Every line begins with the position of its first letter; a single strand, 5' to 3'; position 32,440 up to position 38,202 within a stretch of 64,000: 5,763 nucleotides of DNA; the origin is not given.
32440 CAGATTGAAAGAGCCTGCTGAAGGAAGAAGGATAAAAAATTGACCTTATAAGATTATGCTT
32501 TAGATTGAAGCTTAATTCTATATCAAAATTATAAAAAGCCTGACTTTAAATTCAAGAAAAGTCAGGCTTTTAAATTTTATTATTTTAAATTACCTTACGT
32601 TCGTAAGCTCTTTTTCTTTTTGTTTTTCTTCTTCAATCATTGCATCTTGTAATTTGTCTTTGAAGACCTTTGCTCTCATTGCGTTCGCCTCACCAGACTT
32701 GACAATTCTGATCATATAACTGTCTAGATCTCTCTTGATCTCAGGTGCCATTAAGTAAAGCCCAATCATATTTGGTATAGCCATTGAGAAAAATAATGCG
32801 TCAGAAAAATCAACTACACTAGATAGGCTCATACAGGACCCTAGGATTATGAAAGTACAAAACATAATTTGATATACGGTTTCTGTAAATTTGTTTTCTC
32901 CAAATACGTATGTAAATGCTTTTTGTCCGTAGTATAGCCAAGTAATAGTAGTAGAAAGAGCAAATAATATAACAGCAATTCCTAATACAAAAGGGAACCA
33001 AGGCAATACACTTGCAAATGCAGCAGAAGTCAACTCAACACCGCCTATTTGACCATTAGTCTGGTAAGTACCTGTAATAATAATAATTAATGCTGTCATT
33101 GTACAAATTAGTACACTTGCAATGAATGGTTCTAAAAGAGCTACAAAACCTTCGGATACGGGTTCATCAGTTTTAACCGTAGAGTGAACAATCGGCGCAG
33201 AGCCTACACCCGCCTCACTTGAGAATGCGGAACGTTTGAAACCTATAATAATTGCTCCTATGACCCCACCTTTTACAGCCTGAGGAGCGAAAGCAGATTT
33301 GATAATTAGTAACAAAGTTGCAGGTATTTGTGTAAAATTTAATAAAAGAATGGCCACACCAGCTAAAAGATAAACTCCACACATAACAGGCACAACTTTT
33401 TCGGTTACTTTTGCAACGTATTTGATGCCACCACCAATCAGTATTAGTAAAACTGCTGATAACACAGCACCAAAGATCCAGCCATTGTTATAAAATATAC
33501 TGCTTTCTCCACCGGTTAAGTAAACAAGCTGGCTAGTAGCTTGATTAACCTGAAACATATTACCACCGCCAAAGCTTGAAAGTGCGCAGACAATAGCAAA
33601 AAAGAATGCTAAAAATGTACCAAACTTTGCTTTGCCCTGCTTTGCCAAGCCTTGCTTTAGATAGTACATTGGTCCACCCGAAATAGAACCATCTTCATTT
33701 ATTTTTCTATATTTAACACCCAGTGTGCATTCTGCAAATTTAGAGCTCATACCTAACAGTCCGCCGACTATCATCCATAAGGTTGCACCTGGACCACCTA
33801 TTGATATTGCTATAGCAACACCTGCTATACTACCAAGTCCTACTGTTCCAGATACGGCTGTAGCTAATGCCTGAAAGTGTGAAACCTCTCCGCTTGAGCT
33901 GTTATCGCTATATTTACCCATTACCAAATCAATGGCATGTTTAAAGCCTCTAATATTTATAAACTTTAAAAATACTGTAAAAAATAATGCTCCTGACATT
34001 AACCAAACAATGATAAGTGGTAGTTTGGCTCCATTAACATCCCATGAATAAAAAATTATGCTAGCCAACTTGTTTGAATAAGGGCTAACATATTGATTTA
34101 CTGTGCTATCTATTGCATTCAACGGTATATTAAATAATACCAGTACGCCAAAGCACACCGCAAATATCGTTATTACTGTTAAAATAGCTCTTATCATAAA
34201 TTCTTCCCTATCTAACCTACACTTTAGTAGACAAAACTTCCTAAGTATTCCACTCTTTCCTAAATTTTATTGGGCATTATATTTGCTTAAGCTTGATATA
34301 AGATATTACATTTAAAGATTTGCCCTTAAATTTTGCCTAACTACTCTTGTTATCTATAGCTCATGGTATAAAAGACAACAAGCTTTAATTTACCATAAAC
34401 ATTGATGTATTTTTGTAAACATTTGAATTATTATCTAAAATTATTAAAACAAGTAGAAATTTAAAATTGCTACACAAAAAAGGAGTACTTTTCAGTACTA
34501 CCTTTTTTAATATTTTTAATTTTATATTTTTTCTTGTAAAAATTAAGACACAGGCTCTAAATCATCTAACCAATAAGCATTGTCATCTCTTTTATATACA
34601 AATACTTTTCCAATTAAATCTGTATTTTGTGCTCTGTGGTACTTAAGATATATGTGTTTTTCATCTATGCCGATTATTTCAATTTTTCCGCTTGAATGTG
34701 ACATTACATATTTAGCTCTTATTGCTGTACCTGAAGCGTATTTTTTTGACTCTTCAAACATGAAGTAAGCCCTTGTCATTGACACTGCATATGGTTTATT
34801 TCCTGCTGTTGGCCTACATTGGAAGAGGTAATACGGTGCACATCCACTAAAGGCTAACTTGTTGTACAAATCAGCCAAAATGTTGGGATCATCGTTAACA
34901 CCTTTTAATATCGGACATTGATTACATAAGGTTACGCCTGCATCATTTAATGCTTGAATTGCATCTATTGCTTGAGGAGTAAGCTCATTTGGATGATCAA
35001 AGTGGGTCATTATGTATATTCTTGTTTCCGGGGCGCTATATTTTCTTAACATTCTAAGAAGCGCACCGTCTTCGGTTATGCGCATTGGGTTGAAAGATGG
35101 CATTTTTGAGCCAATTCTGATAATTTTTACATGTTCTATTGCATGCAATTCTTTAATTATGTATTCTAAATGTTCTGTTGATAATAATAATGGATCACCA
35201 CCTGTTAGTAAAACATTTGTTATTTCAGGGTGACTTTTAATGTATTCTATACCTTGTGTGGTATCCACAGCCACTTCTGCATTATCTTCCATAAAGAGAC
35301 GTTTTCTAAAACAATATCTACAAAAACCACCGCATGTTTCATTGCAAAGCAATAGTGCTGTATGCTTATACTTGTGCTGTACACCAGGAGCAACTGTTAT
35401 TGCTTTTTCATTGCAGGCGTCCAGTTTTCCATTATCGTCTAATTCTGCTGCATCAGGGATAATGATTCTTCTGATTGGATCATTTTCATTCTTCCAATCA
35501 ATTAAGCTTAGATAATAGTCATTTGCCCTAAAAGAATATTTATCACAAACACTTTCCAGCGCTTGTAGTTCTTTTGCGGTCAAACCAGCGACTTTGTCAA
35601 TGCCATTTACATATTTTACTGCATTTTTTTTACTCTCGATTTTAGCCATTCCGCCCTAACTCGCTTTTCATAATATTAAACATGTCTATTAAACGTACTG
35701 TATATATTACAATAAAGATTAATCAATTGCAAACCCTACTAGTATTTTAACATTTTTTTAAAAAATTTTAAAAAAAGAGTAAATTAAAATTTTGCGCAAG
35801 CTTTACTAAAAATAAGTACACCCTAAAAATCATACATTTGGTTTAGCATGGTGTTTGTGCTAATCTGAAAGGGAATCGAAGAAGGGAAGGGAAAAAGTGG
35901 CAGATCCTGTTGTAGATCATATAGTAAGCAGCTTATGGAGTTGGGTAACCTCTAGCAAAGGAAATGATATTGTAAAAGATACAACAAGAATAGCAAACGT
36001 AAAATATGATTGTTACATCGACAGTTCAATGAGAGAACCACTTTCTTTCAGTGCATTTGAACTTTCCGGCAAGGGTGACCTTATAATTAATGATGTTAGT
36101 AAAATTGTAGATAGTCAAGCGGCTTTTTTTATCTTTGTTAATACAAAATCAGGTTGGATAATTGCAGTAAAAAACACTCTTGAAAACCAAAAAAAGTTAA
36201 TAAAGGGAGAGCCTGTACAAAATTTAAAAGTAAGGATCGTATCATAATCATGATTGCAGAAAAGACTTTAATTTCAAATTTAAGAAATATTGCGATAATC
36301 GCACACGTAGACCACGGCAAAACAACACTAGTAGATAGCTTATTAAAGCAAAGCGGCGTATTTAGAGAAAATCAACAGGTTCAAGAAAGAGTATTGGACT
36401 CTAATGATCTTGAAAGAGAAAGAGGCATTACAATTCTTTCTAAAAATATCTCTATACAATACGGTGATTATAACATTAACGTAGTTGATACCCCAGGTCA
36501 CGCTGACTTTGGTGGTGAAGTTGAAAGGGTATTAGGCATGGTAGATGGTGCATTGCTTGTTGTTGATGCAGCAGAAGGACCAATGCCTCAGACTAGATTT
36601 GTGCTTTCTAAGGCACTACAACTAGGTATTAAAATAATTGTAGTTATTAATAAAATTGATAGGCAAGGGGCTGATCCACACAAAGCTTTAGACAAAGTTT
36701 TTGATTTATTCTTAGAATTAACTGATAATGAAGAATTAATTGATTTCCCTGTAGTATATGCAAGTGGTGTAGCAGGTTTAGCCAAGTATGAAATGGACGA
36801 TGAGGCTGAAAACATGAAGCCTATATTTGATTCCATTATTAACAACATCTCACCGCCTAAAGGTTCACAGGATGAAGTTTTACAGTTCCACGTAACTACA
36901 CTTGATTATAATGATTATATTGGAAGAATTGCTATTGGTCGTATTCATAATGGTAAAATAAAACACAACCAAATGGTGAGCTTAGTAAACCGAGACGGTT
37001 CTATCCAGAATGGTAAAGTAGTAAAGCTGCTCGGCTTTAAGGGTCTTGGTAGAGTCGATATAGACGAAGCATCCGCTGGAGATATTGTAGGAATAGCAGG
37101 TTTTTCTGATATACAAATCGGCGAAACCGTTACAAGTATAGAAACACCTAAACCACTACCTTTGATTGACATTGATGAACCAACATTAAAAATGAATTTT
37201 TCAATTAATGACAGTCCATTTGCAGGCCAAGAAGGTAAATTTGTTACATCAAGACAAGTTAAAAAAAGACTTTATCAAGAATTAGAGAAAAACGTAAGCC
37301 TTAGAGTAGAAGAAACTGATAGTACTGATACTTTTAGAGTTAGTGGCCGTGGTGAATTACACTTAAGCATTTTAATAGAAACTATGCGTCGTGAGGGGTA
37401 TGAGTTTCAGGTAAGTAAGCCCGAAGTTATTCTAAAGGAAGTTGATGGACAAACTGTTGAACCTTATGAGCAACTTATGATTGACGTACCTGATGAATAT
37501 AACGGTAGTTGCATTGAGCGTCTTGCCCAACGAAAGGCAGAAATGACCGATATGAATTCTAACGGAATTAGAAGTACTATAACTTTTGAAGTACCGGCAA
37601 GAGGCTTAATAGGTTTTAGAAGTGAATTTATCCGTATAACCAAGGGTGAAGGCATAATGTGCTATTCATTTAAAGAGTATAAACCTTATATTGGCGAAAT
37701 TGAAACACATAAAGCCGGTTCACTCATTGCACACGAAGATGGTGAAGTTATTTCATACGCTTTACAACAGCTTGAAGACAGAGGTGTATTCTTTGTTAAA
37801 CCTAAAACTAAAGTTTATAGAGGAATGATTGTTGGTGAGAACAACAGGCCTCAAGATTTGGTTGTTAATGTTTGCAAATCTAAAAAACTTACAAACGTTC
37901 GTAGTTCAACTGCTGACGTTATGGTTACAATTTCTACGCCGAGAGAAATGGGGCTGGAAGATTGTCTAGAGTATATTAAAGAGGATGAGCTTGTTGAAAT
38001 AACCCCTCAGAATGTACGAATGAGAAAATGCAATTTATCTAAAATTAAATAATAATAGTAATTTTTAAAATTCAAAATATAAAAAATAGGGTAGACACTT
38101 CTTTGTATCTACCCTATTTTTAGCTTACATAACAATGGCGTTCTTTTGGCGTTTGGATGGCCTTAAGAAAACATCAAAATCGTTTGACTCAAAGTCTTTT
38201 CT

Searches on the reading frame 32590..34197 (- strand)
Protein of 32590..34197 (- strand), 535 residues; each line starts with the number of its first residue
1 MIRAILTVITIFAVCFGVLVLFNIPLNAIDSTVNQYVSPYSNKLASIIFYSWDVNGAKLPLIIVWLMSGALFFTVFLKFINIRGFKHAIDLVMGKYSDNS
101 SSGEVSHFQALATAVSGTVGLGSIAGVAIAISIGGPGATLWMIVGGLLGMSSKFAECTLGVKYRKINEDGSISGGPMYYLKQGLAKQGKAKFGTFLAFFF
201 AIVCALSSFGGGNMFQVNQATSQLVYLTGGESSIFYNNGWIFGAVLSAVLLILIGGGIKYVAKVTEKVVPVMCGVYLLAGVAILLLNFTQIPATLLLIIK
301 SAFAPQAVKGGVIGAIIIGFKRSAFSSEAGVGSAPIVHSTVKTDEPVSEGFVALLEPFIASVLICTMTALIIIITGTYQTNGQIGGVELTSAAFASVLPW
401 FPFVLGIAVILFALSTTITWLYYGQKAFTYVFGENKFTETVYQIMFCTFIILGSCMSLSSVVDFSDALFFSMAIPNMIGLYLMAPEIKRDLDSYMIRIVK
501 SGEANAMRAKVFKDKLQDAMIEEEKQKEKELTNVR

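Call 63: search_protein_families(library=pfam, proteins=[window:32590-34197:-], max_evalue=0.001)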
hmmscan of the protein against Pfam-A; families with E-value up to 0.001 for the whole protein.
window:32590-34197:- (535 aa): 1 family
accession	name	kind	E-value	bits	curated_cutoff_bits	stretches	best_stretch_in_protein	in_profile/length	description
PF01235.23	Na_Ala_symp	-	1.4e-114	383.9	24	1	97-497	5-382/392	Sodium:alanine symporter family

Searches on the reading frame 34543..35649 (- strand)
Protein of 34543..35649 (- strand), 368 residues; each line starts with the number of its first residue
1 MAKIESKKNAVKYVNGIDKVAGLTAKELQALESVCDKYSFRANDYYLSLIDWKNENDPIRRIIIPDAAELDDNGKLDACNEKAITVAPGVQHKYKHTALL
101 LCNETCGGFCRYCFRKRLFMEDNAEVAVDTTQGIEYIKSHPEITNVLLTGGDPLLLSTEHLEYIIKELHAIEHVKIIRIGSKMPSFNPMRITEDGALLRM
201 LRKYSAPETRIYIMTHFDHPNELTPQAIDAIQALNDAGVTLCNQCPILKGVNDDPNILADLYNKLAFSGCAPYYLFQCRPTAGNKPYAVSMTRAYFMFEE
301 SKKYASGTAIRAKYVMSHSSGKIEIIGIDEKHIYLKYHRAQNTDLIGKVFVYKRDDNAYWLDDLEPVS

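Call 63: search_protein_families(library=pfam, proteins=[window:34543-35649:-], max_evalue=0.001)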
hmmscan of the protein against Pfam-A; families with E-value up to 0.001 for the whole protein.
window:34543-35649:- (368 aa): 3 families
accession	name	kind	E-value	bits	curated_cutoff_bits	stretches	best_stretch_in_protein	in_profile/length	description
PF04055.27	Radical_SAM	-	8.4e-09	36.3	29.5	1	105-255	6-158/166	Radical SAM superfamily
PF13353.11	Fer4_12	-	0.00081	20.1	22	0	104-170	13-79/137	4Fe-4S single cluster domain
PF22230.1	Csx1_CARF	-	0.00099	19.9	24.7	0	5-137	35-131/163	CRISPR system endoribonuclease Csx1, CARF domain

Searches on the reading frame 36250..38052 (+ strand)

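Call 63: search_protein_families(library=pfam, proteins=[window:36250-38052:+], max_evalue=0.001)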
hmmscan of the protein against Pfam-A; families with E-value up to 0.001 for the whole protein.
window:36250-38052:+ (600 aa): 8 families
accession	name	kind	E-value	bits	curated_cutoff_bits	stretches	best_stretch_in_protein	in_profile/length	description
PF00009.33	GTP_EFTU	-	4.2e-58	196.5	26.5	1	10-200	2-186/188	Elongation factor Tu GTP binding domain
PF21018.2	BipA_C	-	6.8e-46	155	23.8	1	490-597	2-109/110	TypA/BipA C-terminal domain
PF00679.30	EFG_C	-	8.7e-22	77.4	27.9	1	402-484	2-85/89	Elongation factor G C-terminus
PF03144.31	GTP_EFTU_D2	-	1.8e-12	47.9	30.3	1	225-295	1-73/73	Elongation factor Tu domain 2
PF22042.2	EF-G_D2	-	4.2e-08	33.6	27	1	219-296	10-83/84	Elongation factor G domain 2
PF01926.29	MMR_HSR1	-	3.3e-06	27.6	21.9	1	14-135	2-113/113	50S ribosome-binding GTPase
PF14492.12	EFG_III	-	7.1e-06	26.4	27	1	335-388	19-73/75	Elongation Factor G, domain III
PF00735.24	Septin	-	0.00062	19.6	26.2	0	14-87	7-75/280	Septin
